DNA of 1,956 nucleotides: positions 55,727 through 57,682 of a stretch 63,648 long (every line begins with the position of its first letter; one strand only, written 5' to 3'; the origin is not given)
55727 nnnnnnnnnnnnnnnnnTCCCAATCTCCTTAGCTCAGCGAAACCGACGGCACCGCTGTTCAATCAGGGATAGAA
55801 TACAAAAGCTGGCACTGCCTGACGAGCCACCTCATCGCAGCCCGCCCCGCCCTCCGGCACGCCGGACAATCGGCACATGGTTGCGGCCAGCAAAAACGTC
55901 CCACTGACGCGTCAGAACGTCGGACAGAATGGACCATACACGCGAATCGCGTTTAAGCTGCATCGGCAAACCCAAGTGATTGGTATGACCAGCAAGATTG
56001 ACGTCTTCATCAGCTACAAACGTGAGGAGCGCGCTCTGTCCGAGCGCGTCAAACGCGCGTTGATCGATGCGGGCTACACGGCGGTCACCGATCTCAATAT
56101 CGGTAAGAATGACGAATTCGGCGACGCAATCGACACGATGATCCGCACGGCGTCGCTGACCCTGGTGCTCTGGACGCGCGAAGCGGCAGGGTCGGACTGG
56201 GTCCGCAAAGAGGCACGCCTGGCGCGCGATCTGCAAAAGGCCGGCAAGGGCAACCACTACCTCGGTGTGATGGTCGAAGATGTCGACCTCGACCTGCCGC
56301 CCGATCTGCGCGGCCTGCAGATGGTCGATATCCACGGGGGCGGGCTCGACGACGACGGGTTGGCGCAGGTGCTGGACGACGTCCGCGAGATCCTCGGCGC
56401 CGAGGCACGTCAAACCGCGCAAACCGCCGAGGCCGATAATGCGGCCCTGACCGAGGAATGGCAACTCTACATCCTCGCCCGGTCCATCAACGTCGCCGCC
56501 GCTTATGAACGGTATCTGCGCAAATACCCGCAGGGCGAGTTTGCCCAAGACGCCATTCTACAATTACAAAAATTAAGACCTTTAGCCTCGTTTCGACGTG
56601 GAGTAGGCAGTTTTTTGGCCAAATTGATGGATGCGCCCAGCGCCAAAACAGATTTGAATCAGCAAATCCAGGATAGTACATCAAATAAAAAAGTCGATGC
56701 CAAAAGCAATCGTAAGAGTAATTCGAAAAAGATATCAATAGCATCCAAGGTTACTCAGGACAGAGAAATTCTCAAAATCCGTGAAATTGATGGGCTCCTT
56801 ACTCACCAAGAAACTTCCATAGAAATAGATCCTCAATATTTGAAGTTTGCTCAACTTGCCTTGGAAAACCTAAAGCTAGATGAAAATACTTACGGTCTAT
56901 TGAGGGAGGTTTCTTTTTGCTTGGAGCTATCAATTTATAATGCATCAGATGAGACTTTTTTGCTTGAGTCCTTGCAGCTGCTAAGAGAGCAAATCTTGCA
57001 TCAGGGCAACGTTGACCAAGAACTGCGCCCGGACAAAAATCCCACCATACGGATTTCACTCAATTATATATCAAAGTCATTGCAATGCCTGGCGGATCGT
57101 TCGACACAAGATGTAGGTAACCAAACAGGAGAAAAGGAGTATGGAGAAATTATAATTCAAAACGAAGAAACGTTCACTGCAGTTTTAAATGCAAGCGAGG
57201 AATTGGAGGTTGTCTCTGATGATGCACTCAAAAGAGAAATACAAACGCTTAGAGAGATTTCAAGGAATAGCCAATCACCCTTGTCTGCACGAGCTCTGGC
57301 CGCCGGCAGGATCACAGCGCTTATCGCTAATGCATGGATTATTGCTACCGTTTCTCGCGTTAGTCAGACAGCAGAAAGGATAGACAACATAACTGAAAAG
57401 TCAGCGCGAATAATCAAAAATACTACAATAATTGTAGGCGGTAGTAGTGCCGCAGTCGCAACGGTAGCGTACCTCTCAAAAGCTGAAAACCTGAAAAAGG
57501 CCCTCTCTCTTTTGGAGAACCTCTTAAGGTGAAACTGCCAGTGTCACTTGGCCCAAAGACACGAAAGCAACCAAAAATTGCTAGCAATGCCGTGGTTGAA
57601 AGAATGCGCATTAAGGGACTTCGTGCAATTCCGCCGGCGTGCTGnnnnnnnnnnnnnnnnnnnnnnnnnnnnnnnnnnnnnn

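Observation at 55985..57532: Abrupt GC drop inside the TIR gene suggests a chimeric (domain-swapped) ORF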

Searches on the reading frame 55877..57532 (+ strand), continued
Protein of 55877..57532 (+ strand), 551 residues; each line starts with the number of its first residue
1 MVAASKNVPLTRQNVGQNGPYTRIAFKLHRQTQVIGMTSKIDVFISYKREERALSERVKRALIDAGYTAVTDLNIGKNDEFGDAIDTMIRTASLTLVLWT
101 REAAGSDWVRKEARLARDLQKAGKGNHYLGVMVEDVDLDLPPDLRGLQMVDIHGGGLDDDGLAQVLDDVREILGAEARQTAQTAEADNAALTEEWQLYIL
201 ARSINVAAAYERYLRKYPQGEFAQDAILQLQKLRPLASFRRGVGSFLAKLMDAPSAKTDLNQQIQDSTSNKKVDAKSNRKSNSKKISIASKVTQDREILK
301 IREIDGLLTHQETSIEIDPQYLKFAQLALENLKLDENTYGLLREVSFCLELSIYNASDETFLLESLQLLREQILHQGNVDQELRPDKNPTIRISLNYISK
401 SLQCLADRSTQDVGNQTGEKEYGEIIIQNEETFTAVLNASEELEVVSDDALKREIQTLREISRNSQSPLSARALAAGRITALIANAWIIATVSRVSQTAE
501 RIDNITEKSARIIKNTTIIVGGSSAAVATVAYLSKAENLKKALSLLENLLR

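Call 66: search_protein_families(library=pfam, proteins=[P0012, P0020, P0002, P0003, P0004, P0005, P0009, P0013, P0014], max_evalue=0.01)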
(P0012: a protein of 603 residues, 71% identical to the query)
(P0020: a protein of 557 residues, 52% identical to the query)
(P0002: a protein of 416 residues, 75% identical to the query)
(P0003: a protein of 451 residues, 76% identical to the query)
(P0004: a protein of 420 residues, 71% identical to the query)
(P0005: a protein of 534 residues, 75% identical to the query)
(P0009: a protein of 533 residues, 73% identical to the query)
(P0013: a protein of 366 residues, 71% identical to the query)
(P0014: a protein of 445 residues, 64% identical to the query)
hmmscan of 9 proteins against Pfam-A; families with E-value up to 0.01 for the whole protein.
P0012 (603 aa): 5 families
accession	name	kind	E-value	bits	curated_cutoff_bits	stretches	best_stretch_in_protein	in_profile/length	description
PF12799.13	LRR_4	-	4.1e-21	75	27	4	466-507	2-44/44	Leucine Rich repeats (2 copies)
PF13676.11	TIR_2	-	9.4e-17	62.1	28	1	7-118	1-110/122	TIR domain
PF23598.1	LRR_14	-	4e-07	29.5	40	1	425-568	4-163/353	Leucine-rich repeat region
PF23952.1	LRR_EndoS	-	0.0015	19.2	27.9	0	425-509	27-104/116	Endo-beta-N-acetylglucosaminidase EndoS LRR domain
PF08937.16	ThsB_TIR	-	0.0054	17.5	21.2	0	8-89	1-87/100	Thoeris protein ThsB, TIR-like domain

P0020 (557 aa): 2 families
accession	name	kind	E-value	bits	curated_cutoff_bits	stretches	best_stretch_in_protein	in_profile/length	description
PF13676.11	TIR_2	-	1.9e-16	61.1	28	1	7-129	1-121/122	TIR domain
PF01582.25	TIR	-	0.0038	17.5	21.3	1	7-86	4-86/179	TIR domain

P0002 (416 aa): 3 families
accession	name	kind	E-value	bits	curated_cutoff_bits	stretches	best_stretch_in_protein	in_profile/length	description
PF13676.11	TIR_2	-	2.3e-19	70.5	28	1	7-129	1-121/122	TIR domain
PF12799.13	LRR_4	-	7.5e-07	29.7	27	1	333-364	12-44/44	Leucine Rich repeats (2 copies)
PF08937.16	ThsB_TIR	-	0.0042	17.9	21.2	0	42-88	45-86/100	Thoeris protein ThsB, TIR-like domain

P0003 (451 aa): 2 families
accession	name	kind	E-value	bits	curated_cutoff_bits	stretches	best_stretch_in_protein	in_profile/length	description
PF13676.11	TIR_2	-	1.6e-19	71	28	1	7-130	1-122/122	TIR domain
PF08937.16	ThsB_TIR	-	0.002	18.9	21.2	1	8-97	1-95/100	Thoeris protein ThsB, TIR-like domain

P0004 (420 aa): 4 families
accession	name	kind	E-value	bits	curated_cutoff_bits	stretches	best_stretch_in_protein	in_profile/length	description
PF13676.11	TIR_2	-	1.5e-18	67.9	28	1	7-130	1-122/122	TIR domain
PF13180.12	PDZ_2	-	3.9e-07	30.7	27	1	339-401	3-63/80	PDZ domain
PF17820.7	PDZ_6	-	6.4e-05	23.1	27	1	352-403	1-51/54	PDZ domain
PF00595.29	PDZ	-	0.00026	21.7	23.2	1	338-390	11-66/81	PDZ domain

P0005 (534 aa): 4 families
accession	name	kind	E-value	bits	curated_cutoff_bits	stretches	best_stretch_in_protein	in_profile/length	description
PF13676.11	TIR_2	-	4.1e-20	72.9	28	1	35-155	1-119/122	TIR domain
PF12799.13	LRR_4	-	0.00015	22.3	27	0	432-471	2-42/44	Leucine Rich repeats (2 copies)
PF23598.1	LRR_14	-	0.00093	18.5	40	1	424-503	40-123/353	Leucine-rich repeat region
PF08937.16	ThsB_TIR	-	0.0029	18.4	21.2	1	36-124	1-94/100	Thoeris protein ThsB, TIR-like domain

P0009 (533 aa): 5 families
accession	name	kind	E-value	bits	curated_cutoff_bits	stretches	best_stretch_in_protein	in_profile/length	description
PF13676.11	TIR_2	-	1.5e-19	71.1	28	1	7-129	1-121/122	TIR domain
PF10473.14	CENP-F_leu_zip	-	0.0001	22.8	34.5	1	251-347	27-123/140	Leucine-rich repeats of kinetochore protein Cenp-F/LEK1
PF00261.25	Tropomyosin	-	0.00012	22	38.6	1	246-370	116-240/242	Tropomyosin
PF11559.13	ADIP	-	0.001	19.6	34.3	1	332-402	59-129/151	Afadin- and alpha -actinin-Binding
PF08937.16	ThsB_TIR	-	0.0035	18.2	21.2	0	41-82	44-85/100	Thoeris protein ThsB, TIR-like domain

P0013 (366 aa): 1 family
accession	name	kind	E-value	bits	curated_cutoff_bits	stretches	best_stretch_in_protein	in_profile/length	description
PF13676.11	TIR_2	-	5.4e-20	72.5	28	1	7-130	1-122/122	TIR domain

P0014 (445 aa): 2 families
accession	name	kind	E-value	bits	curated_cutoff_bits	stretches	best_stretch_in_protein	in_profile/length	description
PF13676.11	TIR_2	-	4.3e-18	66.4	28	1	7-119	1-111/122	TIR domain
PF01471.23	PG_binding_1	-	8.4e-06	26.3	23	1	332-379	3-50/57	Putative peptidoglycan binding domain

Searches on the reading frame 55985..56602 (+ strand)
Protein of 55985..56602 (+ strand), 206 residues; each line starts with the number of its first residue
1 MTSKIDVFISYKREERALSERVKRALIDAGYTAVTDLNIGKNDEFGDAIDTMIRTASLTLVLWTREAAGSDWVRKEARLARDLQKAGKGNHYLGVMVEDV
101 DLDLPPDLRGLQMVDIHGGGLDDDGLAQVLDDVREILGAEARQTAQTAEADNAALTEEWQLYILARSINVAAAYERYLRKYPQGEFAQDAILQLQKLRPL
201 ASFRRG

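Call 41: find_related_loci(query=A2, collection=genome_contigs, flank=6000)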
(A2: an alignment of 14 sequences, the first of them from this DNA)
Query A2 (206 aa) in genome_contigs; peptide patterns used: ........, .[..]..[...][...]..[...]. (x = any residue, [..] = any of these).
164 stretches matched a pattern; 120 encode a relative of the query (tblastn E <= 1e-3); the best 80 are kept; 80 distinct loci.
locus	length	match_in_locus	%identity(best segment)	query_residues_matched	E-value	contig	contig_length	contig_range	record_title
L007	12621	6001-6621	76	1-206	9e-100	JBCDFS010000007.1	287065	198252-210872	MAG: Pseudomonadota bacterium isolate P01_H01_bin.114 k141_329560_length_287065_cov_15.9337, whole genome shotgun sequen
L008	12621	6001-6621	71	1-206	2e-85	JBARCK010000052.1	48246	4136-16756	MAG: Sulfitobacter sp. isolate MFD03261_ilm_asm_bin17 k127_129477, whole genome shotgun sequence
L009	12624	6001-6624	52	1-206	1e-62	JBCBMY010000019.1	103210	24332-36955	MAG: Pseudomonadota bacterium isolate J06630_6 k141_4744_length_103210_cov_40.1032, whole genome shotgun sequence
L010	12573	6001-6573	43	4-204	2e-41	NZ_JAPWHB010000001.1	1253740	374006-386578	Hoeflea alexandrii strain G21627-S1 NODE_1_length_1253740_cov_66.8807, whole genome shotgun sequence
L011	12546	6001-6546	43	4-190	6e-41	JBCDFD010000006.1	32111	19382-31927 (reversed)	MAG: Pseudomonadota bacterium isolate P01_H01_bin.100 k141_2501955_length_32111_cov_9.0000, whole genome shotgun sequenc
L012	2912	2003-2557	45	5-198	2e-39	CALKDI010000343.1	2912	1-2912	MAG: uncultured Alphaproteobacteria bacterium isolate S2_Bin_Bin_245_sub_1 genome assembly, contig: c_000002847624, whol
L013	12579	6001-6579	41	1-198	1e-36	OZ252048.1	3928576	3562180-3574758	MAG: Paracoccaceae bacterium isolate 1130cd85-3028-4409-a6bb-7f41c1b7d2f9 genome assembly, chromosome: 1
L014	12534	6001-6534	36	4-191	3e-33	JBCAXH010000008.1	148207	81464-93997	MAG: Pseudomonadota bacterium isolate J06555_14 NODE_8_length_148207_cov_24.548761, whole genome shotgun sequence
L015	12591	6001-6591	38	1-206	6e-35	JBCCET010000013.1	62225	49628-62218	MAG: Pseudomonadota bacterium isolate P01_B01_bin.113 k141_1854886_length_62225_cov_31.1582, whole genome shotgun sequen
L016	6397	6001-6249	57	1-83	7e-27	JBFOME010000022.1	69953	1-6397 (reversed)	MAG: Paracoccaceae bacterium isolate E08Bin-5-1 c_000000000022, whole genome shotgun sequence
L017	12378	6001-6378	38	1-138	2e-20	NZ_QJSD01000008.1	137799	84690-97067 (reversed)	Primorskyibacter marinus strain PX7 PX7_scaffold8, whole genome shotgun sequence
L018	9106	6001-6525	33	6-181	7e-19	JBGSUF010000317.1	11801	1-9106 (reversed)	MAG: Hyphomonadaceae bacterium isolate JTS-AC426 k141_451623, whole genome shotgun sequence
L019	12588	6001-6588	33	3-198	1e-17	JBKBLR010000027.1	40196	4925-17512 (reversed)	MAG: Parvularculaceae bacterium isolate 21H_026.bin.68 NODE_27_length_40196_cov_7.140507, whole genome shotgun sequence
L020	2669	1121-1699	31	6-198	1e-17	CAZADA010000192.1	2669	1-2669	MAG TPA_asm: uncultured Caulobacterales bacterium isolate SRP128890_co1_239 genome assembly, contig: NODE_52958_length_2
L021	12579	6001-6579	31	6-198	4e-17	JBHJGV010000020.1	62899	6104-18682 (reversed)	MAG: Alphaproteobacteria bacterium isolate sb_S10C1846 S10Ck141_239015, whole genome shotgun sequence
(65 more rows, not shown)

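Call 51: search_solved_structures(query=A2, max_evalue=0.01, show_alignments=4)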
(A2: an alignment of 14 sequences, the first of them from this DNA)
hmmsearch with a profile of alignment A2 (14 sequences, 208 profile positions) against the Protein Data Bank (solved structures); distinct sequences matched with E-value up to 0.01: 4.
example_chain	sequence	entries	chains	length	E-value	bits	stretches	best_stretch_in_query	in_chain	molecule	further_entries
8qlo_A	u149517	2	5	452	2.3e-06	30.8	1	6-136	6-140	Toll/interleukin-1 receptor domain-containing protein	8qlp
8p2m_A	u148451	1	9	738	0.0015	21.6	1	2-85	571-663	NAD(+) hydrolase tir-1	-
5teb_A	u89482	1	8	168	0.0018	21.3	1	3-76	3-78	Recognition of Peronospora parasitica 1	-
6wt6_A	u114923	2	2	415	0.0083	19.2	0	7-131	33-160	Metazoan TIR-STING fusion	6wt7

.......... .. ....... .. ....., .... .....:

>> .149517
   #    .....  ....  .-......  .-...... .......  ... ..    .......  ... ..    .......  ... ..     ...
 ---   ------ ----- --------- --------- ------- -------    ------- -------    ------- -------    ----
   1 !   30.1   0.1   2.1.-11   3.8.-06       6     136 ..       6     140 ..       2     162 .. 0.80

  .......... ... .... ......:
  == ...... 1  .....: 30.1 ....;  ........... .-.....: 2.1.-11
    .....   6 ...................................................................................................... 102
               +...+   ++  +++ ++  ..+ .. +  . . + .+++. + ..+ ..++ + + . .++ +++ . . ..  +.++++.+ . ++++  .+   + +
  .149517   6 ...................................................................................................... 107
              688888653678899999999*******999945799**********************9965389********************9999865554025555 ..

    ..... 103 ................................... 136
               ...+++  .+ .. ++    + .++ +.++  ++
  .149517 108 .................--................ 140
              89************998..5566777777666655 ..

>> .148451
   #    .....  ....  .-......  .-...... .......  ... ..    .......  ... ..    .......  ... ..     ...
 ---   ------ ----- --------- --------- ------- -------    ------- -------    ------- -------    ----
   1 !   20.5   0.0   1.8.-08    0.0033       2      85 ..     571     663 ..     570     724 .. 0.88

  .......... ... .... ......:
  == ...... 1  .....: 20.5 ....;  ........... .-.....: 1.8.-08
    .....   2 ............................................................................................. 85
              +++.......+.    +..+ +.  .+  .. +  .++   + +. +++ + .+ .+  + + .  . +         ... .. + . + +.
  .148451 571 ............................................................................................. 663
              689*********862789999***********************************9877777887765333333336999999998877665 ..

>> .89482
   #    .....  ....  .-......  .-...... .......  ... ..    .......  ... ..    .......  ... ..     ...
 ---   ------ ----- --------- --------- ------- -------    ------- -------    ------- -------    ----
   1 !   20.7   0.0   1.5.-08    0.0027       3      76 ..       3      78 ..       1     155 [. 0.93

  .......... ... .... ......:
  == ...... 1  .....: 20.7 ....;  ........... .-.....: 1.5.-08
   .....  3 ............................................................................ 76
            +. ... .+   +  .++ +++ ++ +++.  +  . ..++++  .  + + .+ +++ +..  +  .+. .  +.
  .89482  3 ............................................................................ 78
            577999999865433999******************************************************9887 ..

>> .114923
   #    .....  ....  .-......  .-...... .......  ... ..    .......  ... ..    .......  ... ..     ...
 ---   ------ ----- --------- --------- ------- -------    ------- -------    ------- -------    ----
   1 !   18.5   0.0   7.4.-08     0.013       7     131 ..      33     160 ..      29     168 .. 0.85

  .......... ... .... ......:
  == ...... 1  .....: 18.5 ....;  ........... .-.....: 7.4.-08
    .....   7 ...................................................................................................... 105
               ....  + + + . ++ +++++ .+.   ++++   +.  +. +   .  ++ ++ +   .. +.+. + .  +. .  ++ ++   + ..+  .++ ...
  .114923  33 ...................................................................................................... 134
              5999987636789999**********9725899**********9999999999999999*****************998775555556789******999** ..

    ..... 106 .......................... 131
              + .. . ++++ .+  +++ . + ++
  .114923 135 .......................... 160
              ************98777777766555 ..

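Call 73: search_protein_families(library=pfam, alignment_id=A6, max_evalue=0.001)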
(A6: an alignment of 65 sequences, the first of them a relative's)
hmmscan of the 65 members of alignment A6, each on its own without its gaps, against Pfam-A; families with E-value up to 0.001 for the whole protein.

A. member 1, L007:6001-7248:+ (416 aa): 2 families
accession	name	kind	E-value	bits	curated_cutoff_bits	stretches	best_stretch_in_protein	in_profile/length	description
PF13676.11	TIR_2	-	2.3e-19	70.5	28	1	7-129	1-121/122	TIR domain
PF12799.13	LRR_4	-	7.5e-07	29.7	27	1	333-364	12-44/44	Leucine Rich repeats (2 copies)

B. families by the number of members that match (of 65 scanned): 59 families (the first 25 are shown)
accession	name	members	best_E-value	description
PF13676.11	TIR_2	65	1.8e-27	TIR domain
PF01582.25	TIR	25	6.3e-09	TIR domain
PF03781.23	FGE-sulfatase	13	2.4e-64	Sulfatase-modifying factor enzyme 1-like domain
PF08937.16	ThsB_TIR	13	3.1e-05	Thoeris protein ThsB, TIR-like domain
PF00691.25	OmpA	6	1.6e-12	OmpA family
PF08238.18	Sel1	3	5.2e-44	Sel1 repeat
PF12799.13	LRR_4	3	1.9e-11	Leucine Rich repeats (2 copies)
PF25173.1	Beta-prop_WDR3_1st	2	1.8e-112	WDR3 first beta-propeller domain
PF00400.38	WD40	2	4.7e-95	WD domain, G-beta repeat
PF25174.1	Beta-prop_THOC3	2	1.7e-79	THOC3 beta-propeller domain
PF25168.1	Beta-prop_WDR36-Utp21_2nd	2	7.1e-43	WDR36/Utp21 second beta-propeller domain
PF02493.26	MORN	2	4.4e-16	MORN repeat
PF01471.23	PG_binding_1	2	2.6e-06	Putative peptidoglycan binding domain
PF25175.1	Beta-prop_WDR5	1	8.1e-73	WDR5 beta-propeller domain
PF25391.1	WD40_Gbeta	1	9.6e-71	G protein beta WD-40 repeat protein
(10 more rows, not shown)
